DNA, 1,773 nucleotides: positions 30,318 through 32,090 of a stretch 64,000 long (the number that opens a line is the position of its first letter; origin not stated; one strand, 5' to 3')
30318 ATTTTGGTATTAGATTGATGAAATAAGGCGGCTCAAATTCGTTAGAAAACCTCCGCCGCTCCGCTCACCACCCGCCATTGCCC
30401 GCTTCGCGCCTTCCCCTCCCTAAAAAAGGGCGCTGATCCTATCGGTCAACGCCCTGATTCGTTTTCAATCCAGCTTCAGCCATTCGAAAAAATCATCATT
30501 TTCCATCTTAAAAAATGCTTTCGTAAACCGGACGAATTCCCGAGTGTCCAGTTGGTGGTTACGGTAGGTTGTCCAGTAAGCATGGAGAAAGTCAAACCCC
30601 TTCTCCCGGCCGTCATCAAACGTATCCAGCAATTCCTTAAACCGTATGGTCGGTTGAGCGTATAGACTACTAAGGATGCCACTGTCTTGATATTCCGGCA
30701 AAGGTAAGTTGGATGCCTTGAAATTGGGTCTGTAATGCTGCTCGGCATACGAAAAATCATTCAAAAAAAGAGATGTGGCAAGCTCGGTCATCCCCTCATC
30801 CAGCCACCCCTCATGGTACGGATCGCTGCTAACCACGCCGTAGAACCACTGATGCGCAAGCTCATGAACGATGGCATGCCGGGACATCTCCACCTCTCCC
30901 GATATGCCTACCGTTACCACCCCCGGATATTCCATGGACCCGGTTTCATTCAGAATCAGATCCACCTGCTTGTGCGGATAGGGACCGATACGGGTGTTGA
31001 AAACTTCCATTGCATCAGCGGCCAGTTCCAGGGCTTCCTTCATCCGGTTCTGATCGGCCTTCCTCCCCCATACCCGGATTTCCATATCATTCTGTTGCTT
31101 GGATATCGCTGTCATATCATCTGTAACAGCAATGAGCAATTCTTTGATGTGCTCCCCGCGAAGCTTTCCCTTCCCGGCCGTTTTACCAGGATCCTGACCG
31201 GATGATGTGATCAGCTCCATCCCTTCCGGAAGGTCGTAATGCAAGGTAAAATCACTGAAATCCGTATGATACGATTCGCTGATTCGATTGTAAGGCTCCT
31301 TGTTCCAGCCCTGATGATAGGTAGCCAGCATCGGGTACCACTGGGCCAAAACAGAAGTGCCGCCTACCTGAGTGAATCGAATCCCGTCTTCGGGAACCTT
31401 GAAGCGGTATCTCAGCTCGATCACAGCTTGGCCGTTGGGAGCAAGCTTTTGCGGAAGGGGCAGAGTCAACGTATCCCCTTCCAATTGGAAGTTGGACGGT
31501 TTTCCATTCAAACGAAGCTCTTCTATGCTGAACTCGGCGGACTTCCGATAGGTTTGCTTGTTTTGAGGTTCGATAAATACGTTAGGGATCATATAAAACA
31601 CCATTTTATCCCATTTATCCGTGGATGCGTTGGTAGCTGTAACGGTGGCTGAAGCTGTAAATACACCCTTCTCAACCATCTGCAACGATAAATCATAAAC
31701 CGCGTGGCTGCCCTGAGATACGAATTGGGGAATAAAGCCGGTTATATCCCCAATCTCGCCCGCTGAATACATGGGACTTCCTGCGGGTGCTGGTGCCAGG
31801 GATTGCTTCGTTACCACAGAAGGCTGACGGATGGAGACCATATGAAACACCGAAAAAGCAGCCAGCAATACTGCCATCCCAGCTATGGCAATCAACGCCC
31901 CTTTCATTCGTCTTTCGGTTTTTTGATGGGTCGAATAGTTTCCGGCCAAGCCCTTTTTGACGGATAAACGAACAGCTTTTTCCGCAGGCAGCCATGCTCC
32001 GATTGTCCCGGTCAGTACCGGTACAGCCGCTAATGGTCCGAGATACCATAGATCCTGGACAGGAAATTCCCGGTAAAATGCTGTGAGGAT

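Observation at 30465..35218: ABC ATPase coupled to a 1350-aa FtsX (MacB-type) permease covalently fused to a complete M1 zinc-peptidase domain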

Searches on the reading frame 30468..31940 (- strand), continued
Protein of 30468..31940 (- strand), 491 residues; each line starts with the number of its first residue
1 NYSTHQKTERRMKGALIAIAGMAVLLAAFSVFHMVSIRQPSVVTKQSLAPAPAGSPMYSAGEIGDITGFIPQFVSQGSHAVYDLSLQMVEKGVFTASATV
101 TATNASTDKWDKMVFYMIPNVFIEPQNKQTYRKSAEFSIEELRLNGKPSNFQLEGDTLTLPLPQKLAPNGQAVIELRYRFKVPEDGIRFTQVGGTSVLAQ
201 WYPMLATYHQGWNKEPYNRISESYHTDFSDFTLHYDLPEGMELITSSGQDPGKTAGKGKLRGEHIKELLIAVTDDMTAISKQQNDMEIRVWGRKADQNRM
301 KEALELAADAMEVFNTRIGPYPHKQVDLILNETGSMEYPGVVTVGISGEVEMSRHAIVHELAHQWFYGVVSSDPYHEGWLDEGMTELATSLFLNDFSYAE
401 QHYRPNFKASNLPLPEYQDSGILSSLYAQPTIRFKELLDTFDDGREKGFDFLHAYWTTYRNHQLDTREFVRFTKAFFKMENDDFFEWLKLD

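Call 66: search_solved_structures(query=A2, max_evalue=1e-8, show_alignments=3)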
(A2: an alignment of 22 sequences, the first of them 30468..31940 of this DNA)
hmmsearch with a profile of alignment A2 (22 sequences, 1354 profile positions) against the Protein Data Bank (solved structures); distinct sequences matched with E-value up to 1e-8: 54.
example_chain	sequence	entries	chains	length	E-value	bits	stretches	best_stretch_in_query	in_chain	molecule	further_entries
4gaa_A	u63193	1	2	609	2.2e-14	55.2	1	993-1342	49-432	MGC78867 protein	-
8twx_A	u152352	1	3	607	3.7e-13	51.1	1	1153-1342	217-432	Leukotriene A-4 hydrolase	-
3u9w_A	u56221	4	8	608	3.7e-13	51.1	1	1153-1342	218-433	Leukotriene A-4 hydrolase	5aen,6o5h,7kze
1sqm_A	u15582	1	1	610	3.7e-13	51.1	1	1153-1342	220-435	LEUKOTRIENE A-4 HYDROLASE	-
3cho_A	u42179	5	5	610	3.7e-13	51.1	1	1153-1342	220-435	Leukotriene A-4 hydrolase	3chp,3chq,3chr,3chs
1hs6_A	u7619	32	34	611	3.8e-13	51.1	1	1153-1342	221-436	LEUKOTRIENE A-4 HYDROLASE | LTA4H PROTEIN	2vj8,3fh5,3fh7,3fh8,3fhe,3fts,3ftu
6enc_A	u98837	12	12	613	3.8e-13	51.1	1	1153-1342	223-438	Leukotriene A-4 hydrolase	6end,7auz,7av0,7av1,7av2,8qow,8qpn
5nie_A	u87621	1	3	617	3.9e-13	51.1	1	1153-1342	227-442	Leukotriene A-4 hydrolase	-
2r59_A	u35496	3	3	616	3.9e-13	51.1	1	1153-1342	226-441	Leukotriene A-4 hydrolase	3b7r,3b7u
8ava_A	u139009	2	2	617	3.9e-13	51.1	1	1153-1342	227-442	Leukotriene A-4 hydrolase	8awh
5n3w_A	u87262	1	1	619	3.9e-13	51.1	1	1153-1342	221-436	Leukotriene A-4 hydrolase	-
1gw6_A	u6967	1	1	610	4.1e-13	51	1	1153-1342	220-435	LEUKOTRIENE A-4 HYDROLASE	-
4r7l_A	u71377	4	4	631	4.2e-13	51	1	1153-1342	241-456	Leukotriene A-4 hydrolase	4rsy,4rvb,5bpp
5ni6_A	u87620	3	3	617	4.2e-13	50.9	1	1153-1342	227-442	Leukotriene A-4 hydrolase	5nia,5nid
5fwq_A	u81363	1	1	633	4.2e-13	50.9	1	1153-1342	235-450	HUMAN LEUKOTRIENE A4 HYDROLASE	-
6enb_A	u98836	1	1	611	1.4e-12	49.2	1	1153-1342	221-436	Leukotriene A-4 hydrolase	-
3b7s_A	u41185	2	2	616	1.5e-12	49.1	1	1153-1342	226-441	Leukotriene A-4 hydrolase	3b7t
1h19_A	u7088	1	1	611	1.8e-12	48.9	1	1153-1342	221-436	LEUKOTRIENE A-4 HYDROLASE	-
5ni2_A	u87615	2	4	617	2.9e-12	48.2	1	1153-1342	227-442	Leukotriene A-4 hydrolase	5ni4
6iff_A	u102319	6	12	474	1.4e-11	45.9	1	1174-1352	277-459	Zinc metalloprotease | Zinc metalloprotease, putative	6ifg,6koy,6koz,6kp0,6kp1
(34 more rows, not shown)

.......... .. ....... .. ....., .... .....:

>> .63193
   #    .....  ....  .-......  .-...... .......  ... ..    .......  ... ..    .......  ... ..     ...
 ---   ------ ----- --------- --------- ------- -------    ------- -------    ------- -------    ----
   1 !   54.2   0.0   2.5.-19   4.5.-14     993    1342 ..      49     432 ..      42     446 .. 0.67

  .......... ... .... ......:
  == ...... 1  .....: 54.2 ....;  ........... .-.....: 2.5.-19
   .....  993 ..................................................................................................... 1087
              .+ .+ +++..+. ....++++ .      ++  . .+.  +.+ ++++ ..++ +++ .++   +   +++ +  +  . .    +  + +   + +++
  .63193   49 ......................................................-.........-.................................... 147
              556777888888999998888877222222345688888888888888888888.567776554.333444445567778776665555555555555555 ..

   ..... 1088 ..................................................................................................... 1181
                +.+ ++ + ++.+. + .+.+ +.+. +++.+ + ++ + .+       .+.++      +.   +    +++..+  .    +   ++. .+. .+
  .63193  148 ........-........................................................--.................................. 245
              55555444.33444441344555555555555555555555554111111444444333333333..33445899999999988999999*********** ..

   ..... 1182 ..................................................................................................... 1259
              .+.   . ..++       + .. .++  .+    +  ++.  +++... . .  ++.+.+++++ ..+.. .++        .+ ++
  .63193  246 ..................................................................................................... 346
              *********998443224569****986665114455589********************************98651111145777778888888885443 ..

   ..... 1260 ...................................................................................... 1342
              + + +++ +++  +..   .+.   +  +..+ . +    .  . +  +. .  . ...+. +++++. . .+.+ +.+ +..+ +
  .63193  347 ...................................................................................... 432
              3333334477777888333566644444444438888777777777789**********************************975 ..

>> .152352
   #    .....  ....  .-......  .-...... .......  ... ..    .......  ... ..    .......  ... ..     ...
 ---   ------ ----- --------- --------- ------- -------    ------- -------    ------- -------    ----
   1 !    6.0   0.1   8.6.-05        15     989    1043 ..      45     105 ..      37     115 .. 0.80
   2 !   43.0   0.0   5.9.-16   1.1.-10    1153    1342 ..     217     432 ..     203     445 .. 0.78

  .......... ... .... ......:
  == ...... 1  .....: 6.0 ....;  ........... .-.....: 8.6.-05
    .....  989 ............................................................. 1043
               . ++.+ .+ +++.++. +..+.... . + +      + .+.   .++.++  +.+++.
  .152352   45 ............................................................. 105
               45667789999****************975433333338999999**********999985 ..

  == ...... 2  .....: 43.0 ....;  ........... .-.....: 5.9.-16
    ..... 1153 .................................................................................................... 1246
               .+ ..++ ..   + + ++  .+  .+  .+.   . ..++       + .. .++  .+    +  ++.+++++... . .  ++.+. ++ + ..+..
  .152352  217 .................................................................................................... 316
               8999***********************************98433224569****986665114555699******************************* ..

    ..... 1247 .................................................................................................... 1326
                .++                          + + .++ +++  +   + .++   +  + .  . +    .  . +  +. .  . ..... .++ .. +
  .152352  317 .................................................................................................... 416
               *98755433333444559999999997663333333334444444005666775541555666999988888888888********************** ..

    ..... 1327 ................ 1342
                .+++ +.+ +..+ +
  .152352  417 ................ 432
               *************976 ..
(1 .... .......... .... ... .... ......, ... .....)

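Call 71: find_encoding_contigs(protein=P0125, flank=7000, max_places=2)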
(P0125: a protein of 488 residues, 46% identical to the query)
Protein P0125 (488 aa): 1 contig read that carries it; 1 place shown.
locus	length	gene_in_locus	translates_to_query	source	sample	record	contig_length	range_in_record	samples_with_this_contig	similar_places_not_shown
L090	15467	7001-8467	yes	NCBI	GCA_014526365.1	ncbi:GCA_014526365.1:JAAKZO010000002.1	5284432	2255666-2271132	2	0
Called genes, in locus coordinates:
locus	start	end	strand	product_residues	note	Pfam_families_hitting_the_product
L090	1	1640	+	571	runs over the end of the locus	PF00501:AMP-binding, PF13193:AMP-binding_C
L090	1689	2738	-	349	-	-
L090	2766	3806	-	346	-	PF00743:FMO-like, PF00890:FAD_binding_2 (weak), PF01266:DAO (faint), PF03486:HI0933_like (faint), PF07992:Pyr_redox_2, PF13450:NAD_binding_8 (weak), PF13738:Pyr_redox_3, PF13434:Lys_Orn_oxgnase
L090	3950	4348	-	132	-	PF01022:HTH_5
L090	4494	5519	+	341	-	PF03773:ArsP_1, PF11449:ArsP_2 (weak)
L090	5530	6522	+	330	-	PF09323:DUF1980, PF21537:DUF1980_C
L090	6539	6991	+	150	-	PF00583:Acetyltransf_1, PF13673:Acetyltransf_10, PF13508:Acetyltransf_7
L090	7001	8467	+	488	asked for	PF01433:Peptidase_M1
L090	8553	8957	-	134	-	PF00856:SET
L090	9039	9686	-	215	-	PF00072:Response_reg, PF00196:GerE, PF04545:Sigma70_r4 (weak), PF08281:Sigma70_r4_2 (weak)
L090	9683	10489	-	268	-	PF07730:HisKA_3, PF02518:HATPase_c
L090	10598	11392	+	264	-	PF08543:Phos_pyr_kin, PF00294:PfkB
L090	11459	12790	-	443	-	PF13786:DUF4179, PF18705:DUF5643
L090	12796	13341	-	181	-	PF07638:Sigma70_ECF (faint), PF04542:Sigma70_r2, PF08281:Sigma70_r4_2, PF04545:Sigma70_r4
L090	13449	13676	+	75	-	-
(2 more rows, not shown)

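Call 72: find_encoding_contigs(protein=P0153, flank=7000, max_places=2)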
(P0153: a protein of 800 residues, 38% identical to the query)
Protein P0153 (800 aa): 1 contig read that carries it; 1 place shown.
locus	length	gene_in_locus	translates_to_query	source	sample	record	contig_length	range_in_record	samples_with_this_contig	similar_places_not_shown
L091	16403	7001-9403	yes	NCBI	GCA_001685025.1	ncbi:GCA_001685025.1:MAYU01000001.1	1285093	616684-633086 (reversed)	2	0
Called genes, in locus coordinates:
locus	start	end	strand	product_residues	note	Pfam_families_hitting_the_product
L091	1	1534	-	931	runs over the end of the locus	-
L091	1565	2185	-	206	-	PF03838:RecU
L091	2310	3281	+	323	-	PF10720:DUF2515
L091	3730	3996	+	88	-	-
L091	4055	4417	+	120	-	PF08807:DUF1798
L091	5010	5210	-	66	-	PF14178:YppF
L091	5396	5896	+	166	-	PF14179:YppG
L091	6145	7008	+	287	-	PF00528:BPD_transp_1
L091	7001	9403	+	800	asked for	PF00528:BPD_transp_1, PF01433:Peptidase_M1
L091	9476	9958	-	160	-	PF00011:HSP20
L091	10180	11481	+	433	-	PF03063:Prismane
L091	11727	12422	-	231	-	PF00027:cNMP_binding, PF13545:HTH_Crp_2, PF00325:Crp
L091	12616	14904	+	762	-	PF00270:DEAD, PF04851:ResIII (weak), PF00271:Helicase_C, PF22982:WHD_HRQ1, PF09369:MZB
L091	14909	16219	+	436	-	PF13482:RNase_H_2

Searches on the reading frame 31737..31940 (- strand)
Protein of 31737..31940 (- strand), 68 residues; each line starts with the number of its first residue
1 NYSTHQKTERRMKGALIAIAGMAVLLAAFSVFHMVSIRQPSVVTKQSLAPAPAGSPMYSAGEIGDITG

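Call 59: search_protein_families(library=pfam, proteins=[window:31737-31940:-], max_evalue=10)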
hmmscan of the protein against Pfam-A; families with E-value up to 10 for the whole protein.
window:31737-31940:- (68 aa): 2 families
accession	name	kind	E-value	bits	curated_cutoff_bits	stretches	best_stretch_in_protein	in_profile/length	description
PF20088.4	DUF6480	-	0.078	13.3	25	1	3-37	43-77/78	Family of unknown function (DUF6480)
PF18181.6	SLATT_1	-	0.094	13.2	26.3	1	4-41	19-56/122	SMODS and SLOG-associating 2TM effector domain 1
